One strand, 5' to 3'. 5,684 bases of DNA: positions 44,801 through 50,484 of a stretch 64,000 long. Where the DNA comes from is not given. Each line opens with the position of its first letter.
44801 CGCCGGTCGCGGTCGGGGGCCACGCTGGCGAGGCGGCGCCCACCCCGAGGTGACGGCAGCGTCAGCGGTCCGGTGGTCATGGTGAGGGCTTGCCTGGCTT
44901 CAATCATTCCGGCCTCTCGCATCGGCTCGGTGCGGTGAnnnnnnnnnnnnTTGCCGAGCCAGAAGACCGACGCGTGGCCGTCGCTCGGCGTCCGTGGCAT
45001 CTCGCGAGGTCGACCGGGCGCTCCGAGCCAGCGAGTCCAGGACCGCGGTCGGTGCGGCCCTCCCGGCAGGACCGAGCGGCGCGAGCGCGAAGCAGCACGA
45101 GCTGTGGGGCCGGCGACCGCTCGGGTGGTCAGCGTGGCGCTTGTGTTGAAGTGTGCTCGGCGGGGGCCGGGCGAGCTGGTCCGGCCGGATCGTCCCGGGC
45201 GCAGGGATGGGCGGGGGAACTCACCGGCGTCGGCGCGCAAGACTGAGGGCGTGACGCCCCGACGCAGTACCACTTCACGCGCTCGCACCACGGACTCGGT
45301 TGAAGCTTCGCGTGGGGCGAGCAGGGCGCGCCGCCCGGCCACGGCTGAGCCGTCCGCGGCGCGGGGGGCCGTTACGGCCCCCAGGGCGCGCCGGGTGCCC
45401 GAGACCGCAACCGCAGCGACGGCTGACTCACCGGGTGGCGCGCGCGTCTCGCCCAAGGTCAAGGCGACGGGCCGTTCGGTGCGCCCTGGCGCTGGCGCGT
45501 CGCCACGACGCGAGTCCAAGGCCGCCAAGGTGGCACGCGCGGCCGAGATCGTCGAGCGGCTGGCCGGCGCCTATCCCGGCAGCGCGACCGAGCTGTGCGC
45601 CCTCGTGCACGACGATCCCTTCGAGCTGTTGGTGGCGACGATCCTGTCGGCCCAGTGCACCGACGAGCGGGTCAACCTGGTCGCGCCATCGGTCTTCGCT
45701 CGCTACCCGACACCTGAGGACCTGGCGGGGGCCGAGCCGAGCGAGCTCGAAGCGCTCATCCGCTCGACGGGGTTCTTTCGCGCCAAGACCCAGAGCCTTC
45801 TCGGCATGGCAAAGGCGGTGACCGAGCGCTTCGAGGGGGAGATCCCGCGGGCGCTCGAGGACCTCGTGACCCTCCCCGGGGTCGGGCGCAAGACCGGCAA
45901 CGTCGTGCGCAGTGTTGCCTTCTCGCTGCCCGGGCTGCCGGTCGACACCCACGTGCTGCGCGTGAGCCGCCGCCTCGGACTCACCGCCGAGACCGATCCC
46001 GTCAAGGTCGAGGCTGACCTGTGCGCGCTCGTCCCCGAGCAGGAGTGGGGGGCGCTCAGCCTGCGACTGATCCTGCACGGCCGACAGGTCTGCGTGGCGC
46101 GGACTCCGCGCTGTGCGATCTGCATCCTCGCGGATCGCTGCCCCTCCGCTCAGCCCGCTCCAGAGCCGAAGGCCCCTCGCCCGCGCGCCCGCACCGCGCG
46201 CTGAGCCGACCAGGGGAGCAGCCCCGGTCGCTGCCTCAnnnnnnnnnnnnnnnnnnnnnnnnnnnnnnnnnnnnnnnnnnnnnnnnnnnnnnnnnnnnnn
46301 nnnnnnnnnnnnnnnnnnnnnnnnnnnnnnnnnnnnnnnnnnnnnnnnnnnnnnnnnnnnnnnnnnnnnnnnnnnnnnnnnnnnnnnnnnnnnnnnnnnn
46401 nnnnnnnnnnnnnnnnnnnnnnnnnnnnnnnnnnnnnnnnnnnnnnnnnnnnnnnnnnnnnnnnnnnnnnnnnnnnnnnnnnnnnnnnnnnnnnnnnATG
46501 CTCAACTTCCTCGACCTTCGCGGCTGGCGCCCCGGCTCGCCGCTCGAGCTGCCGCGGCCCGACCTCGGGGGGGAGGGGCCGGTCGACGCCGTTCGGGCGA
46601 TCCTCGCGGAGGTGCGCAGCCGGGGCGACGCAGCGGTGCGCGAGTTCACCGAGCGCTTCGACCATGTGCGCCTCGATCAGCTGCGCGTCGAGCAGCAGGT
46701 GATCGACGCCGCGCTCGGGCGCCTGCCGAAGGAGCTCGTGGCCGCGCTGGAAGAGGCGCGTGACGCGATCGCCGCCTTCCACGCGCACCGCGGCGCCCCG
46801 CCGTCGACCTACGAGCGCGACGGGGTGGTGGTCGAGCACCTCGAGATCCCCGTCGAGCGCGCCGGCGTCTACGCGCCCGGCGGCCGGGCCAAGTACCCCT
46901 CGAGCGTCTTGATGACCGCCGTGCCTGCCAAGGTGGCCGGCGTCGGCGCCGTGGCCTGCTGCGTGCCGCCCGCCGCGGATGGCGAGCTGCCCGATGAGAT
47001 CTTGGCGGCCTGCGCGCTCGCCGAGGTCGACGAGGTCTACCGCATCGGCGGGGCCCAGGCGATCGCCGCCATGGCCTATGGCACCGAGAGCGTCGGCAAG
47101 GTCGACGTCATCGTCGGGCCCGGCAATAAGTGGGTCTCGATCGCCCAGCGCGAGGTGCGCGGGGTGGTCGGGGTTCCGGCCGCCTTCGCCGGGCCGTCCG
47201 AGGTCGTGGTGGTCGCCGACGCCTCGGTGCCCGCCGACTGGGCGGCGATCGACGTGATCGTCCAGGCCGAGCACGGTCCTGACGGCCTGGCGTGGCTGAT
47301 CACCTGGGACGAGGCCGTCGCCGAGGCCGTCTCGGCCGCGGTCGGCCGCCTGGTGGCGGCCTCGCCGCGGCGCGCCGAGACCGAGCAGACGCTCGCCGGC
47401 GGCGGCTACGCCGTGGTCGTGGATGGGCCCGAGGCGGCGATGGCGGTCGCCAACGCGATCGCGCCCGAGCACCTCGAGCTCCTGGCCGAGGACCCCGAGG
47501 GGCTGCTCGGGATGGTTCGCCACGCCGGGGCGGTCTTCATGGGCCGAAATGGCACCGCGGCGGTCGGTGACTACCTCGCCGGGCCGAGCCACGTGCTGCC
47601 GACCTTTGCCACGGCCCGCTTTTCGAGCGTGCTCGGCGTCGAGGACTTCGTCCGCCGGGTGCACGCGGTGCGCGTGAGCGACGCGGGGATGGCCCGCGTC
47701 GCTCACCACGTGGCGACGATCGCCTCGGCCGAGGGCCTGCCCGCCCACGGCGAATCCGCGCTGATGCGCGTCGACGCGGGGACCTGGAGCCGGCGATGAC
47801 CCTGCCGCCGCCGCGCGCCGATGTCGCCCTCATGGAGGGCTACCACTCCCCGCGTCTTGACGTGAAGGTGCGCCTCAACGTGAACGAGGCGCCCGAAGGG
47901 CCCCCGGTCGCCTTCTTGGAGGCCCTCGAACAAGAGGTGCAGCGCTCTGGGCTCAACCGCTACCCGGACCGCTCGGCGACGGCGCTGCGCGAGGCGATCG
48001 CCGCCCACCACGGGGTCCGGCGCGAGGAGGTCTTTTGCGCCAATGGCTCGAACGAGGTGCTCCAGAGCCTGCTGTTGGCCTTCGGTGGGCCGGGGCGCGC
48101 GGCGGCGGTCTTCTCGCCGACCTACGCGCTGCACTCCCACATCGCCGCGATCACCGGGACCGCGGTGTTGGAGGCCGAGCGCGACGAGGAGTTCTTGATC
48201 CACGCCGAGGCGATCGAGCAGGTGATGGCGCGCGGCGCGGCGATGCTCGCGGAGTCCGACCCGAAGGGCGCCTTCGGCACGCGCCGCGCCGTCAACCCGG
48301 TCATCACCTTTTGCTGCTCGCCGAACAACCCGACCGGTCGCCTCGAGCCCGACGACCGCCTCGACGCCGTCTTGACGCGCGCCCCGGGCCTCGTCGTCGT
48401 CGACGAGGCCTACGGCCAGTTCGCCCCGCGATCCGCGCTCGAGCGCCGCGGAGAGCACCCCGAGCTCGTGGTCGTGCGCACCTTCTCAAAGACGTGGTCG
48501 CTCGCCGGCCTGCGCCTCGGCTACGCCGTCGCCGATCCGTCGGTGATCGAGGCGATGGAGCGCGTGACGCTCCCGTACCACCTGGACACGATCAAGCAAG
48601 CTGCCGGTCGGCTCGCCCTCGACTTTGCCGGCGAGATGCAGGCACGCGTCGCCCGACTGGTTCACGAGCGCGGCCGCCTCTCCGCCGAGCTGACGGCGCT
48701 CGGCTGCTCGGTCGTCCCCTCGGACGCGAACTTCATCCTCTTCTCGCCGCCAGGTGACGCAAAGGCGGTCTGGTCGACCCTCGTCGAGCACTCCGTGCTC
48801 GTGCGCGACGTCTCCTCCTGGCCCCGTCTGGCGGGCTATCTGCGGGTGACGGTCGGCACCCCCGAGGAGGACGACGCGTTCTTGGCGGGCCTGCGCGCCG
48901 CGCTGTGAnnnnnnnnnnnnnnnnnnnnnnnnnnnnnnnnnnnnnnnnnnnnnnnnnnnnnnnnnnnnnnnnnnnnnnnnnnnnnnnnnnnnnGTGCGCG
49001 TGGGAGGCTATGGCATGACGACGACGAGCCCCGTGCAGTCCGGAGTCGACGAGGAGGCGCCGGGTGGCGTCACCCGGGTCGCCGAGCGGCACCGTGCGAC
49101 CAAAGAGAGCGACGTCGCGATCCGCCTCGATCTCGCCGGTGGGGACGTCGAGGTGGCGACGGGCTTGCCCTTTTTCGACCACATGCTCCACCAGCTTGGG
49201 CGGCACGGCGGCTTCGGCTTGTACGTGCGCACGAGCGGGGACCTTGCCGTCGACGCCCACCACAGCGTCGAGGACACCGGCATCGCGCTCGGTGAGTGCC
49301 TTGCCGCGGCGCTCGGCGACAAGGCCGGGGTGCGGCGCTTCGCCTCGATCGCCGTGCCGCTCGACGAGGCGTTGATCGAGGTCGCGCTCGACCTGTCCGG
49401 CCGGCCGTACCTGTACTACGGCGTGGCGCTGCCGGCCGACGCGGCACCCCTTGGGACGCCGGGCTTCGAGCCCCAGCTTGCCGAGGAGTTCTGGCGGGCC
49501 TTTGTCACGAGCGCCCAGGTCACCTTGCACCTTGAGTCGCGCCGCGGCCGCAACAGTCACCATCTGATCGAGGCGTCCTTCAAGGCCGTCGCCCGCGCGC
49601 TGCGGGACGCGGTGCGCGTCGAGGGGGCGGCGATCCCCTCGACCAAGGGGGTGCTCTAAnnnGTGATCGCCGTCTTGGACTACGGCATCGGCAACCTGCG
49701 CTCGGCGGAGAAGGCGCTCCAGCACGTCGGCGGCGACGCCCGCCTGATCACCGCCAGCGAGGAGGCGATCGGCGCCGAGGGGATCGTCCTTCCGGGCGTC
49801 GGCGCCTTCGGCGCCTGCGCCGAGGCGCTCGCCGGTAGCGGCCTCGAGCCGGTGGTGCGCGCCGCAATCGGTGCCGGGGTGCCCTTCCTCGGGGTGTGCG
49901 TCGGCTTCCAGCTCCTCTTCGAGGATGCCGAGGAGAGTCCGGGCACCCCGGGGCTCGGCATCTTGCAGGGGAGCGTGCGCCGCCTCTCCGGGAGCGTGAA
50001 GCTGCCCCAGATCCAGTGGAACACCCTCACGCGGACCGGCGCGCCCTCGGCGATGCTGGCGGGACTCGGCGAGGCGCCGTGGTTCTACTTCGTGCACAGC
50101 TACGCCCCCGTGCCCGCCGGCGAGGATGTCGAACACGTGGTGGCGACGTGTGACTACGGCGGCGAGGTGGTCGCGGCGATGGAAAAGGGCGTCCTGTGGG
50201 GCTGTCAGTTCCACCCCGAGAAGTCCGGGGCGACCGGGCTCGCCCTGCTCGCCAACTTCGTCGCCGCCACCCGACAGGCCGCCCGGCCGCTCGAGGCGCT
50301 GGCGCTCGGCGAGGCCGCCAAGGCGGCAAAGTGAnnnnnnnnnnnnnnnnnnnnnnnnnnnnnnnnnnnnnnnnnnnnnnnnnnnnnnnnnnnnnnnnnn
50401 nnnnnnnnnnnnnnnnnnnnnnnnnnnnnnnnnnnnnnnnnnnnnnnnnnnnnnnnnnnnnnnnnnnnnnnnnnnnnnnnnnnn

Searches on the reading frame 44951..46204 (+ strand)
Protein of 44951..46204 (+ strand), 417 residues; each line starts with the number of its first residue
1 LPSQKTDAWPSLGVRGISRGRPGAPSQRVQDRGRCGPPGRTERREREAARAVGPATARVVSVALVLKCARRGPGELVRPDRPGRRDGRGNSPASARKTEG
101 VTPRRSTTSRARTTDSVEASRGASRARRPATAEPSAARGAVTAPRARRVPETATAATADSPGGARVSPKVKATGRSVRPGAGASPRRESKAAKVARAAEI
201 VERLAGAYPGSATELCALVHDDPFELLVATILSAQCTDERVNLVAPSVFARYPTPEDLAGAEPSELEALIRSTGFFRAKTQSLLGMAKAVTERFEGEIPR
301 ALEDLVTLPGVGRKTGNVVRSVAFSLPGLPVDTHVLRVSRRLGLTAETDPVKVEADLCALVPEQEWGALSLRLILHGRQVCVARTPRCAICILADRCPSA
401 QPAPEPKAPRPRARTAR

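Call 21: search_protein_families(library=pfam, proteins=[window:44951-46204:+], max_evalue=0.00001)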
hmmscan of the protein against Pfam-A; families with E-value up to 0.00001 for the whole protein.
window:44951-46204:+ (417 aa): 2 families
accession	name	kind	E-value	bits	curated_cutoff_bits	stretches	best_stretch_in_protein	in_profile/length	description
PF00730.31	HhH-GPD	-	4.5e-23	82.1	26.2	1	228-362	1-107/108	HhH-GPD superfamily base excision DNA repair protein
PF00633.29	HHH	-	2.2e-08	34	24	1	293-321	1-29/30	Helix-hairpin-helix motif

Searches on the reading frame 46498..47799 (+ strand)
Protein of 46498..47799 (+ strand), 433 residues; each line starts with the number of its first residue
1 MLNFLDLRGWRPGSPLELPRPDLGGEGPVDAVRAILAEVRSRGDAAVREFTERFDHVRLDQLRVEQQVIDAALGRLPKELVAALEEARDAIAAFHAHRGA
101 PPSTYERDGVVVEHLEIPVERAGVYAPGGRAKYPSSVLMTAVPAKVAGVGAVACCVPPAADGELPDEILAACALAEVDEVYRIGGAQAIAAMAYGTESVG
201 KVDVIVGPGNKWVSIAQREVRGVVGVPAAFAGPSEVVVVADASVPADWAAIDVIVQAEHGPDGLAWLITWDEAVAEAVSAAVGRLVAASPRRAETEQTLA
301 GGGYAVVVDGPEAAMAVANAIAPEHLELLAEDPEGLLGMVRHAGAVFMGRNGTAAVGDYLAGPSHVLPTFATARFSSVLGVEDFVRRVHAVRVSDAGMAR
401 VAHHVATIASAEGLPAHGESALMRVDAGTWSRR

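Call 21: search_protein_families(library=pfam, proteins=[window:46498-47799:+], max_evalue=0.00001)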
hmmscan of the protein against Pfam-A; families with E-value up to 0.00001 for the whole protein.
window:46498-47799:+ (433 aa): 1 family
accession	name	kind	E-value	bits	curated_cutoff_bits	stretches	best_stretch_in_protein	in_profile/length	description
PF00815.25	Histidinol_dh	-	5.2e-139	464.2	27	1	30-424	13-410/411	Histidinol dehydrogenase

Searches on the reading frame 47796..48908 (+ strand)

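Call 21: search_protein_families(library=pfam, proteins=[window:47796-48908:+], max_evalue=0.00001)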
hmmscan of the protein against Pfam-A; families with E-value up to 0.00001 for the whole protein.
window:47796-48908:+ (370 aa): 1 family
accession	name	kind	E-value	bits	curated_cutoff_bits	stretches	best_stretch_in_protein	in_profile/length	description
PF00155.27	Aminotran_1_2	-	1e-53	183.2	19.7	1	24-363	3-358/361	Aminotransferase class I and II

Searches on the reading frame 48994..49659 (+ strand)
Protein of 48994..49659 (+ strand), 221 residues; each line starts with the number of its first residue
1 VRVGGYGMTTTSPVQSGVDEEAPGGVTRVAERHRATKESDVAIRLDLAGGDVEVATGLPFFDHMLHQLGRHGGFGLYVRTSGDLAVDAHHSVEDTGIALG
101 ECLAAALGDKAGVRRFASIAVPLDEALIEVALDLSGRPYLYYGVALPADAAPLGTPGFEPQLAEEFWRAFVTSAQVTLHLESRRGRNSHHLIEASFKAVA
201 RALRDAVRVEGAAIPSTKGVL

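Call 21: search_protein_families(library=pfam, proteins=[window:48994-49659:+], max_evalue=0.00001)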
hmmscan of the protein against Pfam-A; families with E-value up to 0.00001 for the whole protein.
window:48994-49659:+ (221 aa): 1 family
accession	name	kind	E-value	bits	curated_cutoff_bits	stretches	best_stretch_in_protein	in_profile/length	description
PF00475.24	IGPD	-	1.2e-56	191.3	27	1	56-203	1-144/144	Imidazoleglycerol-phosphate dehydratase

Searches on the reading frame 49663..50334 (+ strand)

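Call 21: search_protein_families(library=pfam, proteins=[window:49663-50334:+], max_evalue=0.00001)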
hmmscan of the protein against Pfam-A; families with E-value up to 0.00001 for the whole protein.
window:49663-50334:+ (223 aa): 2 families
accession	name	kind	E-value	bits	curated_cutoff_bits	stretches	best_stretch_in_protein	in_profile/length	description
PF00117.34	GATase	-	3.6e-17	63.1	22.8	1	4-200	2-187/190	Glutamine amidotransferase class-I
PF07685.20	GATase_3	-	5.5e-06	26.6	27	1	26-105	27-115/196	CobB/CobQ-like glutamine amidotransferase domain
